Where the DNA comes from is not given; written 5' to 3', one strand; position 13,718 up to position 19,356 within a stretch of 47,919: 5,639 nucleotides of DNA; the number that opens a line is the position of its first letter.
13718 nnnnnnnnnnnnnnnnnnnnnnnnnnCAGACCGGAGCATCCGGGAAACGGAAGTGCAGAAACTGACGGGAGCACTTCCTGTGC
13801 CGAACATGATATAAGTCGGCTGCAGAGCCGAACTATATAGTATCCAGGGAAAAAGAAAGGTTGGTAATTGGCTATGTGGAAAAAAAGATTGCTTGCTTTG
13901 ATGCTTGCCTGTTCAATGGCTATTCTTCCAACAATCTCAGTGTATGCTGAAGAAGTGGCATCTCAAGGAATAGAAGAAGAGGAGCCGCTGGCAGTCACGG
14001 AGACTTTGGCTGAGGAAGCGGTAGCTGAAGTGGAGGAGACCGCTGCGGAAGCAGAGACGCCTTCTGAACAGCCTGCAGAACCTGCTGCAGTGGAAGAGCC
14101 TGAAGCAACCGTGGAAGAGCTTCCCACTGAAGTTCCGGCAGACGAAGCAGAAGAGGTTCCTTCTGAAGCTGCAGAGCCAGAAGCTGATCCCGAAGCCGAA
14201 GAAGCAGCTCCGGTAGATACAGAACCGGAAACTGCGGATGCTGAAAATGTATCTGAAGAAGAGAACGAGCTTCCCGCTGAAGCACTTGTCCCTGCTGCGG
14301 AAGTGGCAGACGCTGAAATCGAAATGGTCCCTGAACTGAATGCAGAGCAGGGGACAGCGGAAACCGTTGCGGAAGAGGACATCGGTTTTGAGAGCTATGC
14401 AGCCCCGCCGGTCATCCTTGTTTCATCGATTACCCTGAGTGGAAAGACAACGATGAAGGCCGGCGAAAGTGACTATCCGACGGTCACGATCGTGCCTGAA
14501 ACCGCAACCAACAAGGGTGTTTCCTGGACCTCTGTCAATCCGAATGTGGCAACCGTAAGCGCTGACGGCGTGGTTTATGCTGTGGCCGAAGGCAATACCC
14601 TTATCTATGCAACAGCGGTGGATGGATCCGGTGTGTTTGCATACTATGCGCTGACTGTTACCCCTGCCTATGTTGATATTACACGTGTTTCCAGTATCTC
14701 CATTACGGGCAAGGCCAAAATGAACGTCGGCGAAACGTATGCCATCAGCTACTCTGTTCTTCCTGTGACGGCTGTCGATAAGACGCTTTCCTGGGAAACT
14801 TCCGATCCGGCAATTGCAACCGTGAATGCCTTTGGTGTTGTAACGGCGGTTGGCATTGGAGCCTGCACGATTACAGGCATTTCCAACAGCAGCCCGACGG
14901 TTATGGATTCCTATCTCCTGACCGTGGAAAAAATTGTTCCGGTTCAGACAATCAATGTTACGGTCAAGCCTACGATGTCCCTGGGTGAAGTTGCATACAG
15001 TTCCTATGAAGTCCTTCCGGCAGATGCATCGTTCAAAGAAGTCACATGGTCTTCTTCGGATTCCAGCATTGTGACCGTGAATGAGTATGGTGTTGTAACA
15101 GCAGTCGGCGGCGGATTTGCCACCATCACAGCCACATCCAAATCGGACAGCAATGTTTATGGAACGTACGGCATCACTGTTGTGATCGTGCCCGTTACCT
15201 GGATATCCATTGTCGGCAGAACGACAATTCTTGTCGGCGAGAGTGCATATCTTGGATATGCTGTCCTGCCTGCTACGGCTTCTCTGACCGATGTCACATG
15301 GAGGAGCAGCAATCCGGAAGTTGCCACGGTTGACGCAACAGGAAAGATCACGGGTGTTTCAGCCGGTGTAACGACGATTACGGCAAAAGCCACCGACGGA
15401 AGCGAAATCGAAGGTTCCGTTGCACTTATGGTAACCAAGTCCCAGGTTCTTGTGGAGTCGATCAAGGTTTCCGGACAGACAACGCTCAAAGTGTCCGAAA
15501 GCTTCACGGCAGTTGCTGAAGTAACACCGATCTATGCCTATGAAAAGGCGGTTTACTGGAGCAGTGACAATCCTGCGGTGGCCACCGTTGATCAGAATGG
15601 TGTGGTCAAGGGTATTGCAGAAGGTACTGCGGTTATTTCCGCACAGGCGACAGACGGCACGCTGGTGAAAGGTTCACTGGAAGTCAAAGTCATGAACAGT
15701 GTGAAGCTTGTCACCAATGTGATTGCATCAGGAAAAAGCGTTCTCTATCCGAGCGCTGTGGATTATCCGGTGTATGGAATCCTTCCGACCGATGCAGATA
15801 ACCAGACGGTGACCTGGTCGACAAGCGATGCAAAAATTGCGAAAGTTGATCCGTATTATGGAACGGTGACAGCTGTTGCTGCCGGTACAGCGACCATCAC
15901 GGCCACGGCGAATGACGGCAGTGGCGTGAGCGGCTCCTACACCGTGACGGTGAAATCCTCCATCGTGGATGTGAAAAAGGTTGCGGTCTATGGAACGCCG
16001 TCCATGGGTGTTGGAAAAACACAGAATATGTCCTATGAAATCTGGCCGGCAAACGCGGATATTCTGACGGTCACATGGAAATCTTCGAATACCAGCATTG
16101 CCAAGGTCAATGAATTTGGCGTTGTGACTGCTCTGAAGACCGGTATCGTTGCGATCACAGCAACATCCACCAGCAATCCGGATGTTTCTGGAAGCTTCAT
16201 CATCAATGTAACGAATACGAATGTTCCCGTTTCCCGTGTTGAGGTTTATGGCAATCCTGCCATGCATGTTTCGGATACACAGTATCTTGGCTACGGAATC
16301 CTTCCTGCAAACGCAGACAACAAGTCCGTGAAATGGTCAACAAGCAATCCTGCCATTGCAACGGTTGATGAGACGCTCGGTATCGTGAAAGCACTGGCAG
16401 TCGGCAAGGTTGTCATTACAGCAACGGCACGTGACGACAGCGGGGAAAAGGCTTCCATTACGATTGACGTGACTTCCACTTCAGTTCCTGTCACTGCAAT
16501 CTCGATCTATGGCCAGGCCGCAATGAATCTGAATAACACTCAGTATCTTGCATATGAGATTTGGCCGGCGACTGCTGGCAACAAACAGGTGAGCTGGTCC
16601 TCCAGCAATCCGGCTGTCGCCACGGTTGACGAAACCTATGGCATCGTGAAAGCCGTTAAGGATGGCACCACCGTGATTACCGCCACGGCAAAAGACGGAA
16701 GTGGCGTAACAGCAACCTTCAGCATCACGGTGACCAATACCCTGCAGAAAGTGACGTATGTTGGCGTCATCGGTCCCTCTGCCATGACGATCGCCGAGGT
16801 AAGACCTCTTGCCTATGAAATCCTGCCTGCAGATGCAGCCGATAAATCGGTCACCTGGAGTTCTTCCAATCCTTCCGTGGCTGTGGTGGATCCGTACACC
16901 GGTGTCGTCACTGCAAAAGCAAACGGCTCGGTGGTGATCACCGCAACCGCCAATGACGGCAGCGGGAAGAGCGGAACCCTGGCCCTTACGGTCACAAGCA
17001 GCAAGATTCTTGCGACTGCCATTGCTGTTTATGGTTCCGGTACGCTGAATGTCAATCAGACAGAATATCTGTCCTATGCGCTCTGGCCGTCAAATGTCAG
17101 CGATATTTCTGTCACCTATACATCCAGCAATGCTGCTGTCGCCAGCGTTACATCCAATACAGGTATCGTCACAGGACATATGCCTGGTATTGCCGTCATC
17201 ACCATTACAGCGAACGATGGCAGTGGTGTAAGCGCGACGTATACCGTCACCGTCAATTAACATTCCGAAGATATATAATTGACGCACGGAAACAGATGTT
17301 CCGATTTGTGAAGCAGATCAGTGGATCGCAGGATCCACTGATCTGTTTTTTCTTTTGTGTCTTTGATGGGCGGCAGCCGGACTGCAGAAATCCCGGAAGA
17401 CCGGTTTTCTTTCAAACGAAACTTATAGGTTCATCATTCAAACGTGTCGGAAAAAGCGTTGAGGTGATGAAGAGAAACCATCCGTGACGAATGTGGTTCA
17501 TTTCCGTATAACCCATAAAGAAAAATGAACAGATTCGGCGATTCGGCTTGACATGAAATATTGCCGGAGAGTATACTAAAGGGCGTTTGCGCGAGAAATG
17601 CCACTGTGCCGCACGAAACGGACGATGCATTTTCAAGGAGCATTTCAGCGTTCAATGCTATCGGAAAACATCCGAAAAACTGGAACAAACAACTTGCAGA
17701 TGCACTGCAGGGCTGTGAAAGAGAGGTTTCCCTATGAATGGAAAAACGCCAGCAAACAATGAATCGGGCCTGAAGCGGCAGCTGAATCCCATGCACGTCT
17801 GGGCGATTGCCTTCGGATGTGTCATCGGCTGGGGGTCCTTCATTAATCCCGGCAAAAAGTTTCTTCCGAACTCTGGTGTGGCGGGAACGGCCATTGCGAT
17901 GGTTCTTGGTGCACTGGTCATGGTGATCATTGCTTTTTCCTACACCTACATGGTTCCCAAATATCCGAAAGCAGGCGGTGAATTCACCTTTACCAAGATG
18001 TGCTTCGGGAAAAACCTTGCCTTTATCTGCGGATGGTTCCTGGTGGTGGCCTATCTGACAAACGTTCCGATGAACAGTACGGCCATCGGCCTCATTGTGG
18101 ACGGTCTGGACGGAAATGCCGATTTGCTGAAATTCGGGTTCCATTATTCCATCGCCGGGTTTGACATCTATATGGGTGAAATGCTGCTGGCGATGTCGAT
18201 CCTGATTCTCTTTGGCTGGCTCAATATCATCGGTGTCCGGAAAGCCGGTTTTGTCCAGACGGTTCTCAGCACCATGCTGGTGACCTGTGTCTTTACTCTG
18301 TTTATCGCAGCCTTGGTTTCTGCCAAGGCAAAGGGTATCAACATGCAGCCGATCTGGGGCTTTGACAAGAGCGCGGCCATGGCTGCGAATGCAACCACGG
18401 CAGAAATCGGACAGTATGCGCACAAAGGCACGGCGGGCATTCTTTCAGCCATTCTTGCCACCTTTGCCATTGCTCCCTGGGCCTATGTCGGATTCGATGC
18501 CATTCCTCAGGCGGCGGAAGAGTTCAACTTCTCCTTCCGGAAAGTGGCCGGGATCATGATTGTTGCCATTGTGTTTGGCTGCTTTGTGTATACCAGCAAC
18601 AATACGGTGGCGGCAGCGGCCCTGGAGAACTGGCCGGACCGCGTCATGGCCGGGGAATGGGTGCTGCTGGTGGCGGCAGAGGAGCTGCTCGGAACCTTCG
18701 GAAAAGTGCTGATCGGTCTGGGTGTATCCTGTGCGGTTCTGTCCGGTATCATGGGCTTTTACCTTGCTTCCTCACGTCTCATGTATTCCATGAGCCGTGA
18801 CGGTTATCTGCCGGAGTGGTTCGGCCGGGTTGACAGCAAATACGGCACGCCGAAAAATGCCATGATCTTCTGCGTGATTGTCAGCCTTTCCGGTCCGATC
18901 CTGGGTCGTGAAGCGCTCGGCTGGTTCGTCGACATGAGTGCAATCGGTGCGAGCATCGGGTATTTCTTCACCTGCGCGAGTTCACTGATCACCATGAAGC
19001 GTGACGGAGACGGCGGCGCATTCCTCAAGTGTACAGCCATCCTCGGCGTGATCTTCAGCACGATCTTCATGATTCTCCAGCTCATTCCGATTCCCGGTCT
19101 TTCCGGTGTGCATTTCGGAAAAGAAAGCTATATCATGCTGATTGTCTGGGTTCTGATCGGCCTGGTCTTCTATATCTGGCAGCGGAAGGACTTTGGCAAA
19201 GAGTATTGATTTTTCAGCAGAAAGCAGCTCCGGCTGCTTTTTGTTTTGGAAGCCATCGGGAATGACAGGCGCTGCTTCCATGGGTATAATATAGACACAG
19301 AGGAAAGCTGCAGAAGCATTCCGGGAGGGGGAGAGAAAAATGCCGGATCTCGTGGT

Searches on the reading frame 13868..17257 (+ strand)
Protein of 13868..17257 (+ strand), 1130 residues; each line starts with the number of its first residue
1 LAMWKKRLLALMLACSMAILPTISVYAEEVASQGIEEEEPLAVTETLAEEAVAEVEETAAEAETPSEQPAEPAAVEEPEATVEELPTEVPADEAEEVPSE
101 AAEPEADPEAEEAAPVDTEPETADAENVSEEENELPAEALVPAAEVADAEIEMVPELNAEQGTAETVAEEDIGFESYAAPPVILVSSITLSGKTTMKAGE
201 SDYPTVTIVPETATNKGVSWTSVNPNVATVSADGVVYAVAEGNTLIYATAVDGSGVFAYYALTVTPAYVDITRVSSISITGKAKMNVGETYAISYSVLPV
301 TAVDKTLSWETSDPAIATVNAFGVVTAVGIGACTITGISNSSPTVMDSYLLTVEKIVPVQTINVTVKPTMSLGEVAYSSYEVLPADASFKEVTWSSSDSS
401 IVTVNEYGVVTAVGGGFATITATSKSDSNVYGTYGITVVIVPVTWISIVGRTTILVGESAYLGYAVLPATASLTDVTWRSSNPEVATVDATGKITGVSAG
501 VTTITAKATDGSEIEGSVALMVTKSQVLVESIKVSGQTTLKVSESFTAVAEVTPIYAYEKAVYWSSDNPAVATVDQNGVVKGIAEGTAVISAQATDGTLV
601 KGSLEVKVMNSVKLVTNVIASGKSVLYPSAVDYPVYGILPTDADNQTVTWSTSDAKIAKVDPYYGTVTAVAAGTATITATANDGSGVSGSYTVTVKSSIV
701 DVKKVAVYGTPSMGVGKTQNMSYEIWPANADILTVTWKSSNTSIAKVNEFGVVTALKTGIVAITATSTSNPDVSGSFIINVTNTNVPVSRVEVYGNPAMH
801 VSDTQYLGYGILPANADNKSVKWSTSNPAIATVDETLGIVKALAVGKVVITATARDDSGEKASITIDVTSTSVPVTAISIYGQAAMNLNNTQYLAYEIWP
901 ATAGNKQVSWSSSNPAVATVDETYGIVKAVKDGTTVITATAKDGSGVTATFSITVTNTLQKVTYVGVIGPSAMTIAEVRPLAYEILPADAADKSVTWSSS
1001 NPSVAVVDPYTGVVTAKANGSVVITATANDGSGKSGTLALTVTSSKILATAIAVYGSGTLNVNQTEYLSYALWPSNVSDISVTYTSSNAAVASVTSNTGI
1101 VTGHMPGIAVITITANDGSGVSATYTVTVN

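Call 6: search_protein_families(library=ncbifam, proteins=[window:13868-17257:+], max_evalue=0.01)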
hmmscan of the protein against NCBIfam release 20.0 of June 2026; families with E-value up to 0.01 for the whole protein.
window:13868-17257:+ (1130 aa): 2 families
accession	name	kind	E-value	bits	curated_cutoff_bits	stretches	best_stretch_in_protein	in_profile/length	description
NF033627.3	intimin_all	equivalog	3.4e-22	78.1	1400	5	900-963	784-851/939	intimin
NF033639.1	intimin_alpha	exception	0.00023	19.1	2050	0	891-964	774-853/940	intimin type alpha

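Call 17: search_protein_families(library=pfam, proteins=[window:13868-17257:+], max_evalue=0.0001)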
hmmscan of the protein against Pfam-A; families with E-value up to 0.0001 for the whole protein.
window:13868-17257:+ (1130 aa): 5 families
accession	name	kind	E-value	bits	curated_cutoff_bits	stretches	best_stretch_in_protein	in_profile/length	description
PF02368.24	Big_2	-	2.6e-128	418.7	22.8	11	983-1034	24-74/79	Bacterial Ig-like domain (group 2)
PF22359.2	Big-like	-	1.3e-17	64.2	27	1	564-594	5-35/48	Bacterial Ig-like domain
PF25354.1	Ig_NUP210_16th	-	1.4e-08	34.6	27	0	992-1025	27-60/72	NUP210-like, Ig-like domain 16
PF20578.4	aBig_2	-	1.2e-06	28.7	27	0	989-1034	31-77/89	Atrophied bacterial Ig domain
PF23486.1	Ig_TMEM132_5th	-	3.5e-05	24.4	28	0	469-527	79-137/137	TMEM132 fifth domain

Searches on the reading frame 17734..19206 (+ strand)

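Call 17: search_protein_families(library=pfam, proteins=[window:17734-19206:+], max_evalue=0.0001)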
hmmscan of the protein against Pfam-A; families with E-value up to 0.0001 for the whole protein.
window:17734-19206:+ (491 aa): 2 families
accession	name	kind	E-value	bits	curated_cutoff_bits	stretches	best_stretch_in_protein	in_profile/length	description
PF13520.12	AA_permease_2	-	1.2e-42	146.8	27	1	20-474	4-426/427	Amino acid permease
PF00324.27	AA_permease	-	2.4e-27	96.2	24.6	1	21-482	1-456/470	Amino acid permease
